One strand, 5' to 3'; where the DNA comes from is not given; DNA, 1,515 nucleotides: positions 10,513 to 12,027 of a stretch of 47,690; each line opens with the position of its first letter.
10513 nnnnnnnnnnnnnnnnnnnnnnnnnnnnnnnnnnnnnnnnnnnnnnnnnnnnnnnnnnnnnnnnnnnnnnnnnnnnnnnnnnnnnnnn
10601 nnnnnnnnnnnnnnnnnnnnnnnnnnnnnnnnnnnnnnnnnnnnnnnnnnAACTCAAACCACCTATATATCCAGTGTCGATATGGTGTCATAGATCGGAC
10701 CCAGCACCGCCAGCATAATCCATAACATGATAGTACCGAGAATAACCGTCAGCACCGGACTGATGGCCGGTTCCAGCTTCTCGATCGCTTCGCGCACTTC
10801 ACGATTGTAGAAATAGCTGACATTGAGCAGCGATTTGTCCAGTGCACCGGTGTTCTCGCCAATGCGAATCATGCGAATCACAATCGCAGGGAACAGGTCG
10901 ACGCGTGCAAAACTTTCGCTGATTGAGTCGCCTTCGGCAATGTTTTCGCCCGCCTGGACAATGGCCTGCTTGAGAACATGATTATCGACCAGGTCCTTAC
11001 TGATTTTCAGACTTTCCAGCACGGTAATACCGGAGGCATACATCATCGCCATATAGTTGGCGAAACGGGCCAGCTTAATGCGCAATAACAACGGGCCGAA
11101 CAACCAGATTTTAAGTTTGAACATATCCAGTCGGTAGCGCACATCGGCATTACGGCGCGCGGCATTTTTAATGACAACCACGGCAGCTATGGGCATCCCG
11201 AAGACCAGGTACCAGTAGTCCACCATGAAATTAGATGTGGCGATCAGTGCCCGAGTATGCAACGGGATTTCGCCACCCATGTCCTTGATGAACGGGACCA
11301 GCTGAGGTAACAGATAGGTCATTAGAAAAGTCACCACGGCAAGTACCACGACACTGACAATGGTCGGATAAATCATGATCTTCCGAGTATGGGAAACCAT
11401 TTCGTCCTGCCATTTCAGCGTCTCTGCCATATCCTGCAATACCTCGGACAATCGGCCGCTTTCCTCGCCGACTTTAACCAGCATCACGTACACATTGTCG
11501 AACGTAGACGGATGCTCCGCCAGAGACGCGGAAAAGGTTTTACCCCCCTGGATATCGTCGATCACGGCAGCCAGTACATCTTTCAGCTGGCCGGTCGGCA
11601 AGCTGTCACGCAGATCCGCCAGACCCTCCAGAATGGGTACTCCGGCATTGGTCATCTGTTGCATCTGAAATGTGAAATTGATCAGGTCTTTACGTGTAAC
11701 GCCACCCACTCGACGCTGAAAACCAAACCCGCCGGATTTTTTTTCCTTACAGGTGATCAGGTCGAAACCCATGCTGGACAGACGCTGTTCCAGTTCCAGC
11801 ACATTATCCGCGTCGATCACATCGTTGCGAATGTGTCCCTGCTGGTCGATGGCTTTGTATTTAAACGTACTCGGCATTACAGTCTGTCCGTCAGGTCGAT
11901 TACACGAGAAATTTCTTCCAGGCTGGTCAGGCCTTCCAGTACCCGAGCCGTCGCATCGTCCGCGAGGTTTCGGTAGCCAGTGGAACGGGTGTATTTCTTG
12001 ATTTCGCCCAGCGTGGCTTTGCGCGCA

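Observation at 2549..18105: Non-canonical MSHA/T2SS-hybrid type IV filament locus: 12 translationally coupled genes plus a detached pilin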

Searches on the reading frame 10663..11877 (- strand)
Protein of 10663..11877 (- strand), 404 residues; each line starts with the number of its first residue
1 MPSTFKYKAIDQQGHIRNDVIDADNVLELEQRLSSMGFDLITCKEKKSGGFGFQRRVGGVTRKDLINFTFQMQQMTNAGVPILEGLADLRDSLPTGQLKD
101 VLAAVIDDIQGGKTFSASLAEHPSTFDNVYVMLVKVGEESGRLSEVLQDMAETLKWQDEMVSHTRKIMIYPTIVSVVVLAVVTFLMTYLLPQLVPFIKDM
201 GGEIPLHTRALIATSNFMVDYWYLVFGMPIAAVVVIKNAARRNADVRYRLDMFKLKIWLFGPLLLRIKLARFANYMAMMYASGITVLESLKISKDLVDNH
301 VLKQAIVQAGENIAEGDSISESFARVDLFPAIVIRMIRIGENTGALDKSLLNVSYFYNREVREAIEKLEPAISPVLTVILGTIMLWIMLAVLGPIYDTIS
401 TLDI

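Call 3: search_protein_families(library=pfam, proteins=[window:10663-11877:-], max_evalue=0.01)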
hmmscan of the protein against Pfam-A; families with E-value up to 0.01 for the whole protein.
window:10663-11877:- (404 aa): 1 family
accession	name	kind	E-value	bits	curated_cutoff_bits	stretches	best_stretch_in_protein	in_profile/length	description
PF00482.28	T2SSF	-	1.7e-50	170.6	25.2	2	68-191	1-125/125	Type II secretion system (T2SS), protein F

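Call 5: search_protein_families(library=ncbifam, proteins=[window:10663-11877:-], max_evalue=0.01)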
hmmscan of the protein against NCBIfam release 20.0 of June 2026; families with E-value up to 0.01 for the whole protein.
window:10663-11877:- (404 aa): 6 families
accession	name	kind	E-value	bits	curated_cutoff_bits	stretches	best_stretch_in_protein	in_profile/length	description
TIGR02120.1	GspF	equivalog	2.7e-96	323.2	424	1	5-397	1-396/401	type II secretion system inner membrane protein GspF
NF052607.1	T4PiliAsmPilCThrm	equivalog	1.2e-83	281.5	700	1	4-402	3-404/406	type IV pilus assembly protein PilC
NF052606.1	T4PiliAsmPilCMyx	equivalog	2.8e-79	266.9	700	1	4-398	21-414/419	type IV pilus assembly protein PilC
NF047826.1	T3SSXpsF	equivalog_domain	1.3e-66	225.1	650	1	4-400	3-402/405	type II secretion system protein XpsF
NF007861.0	PRK10573.1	equivalog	4.3e-59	200.6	401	1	4-397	6-393/401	protein transport protein HofC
NF041012.2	T4P_ComGB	equivalog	7.3e-40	137.3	240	1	66-399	4-331/332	competence type IV pilus assembly protein ComGB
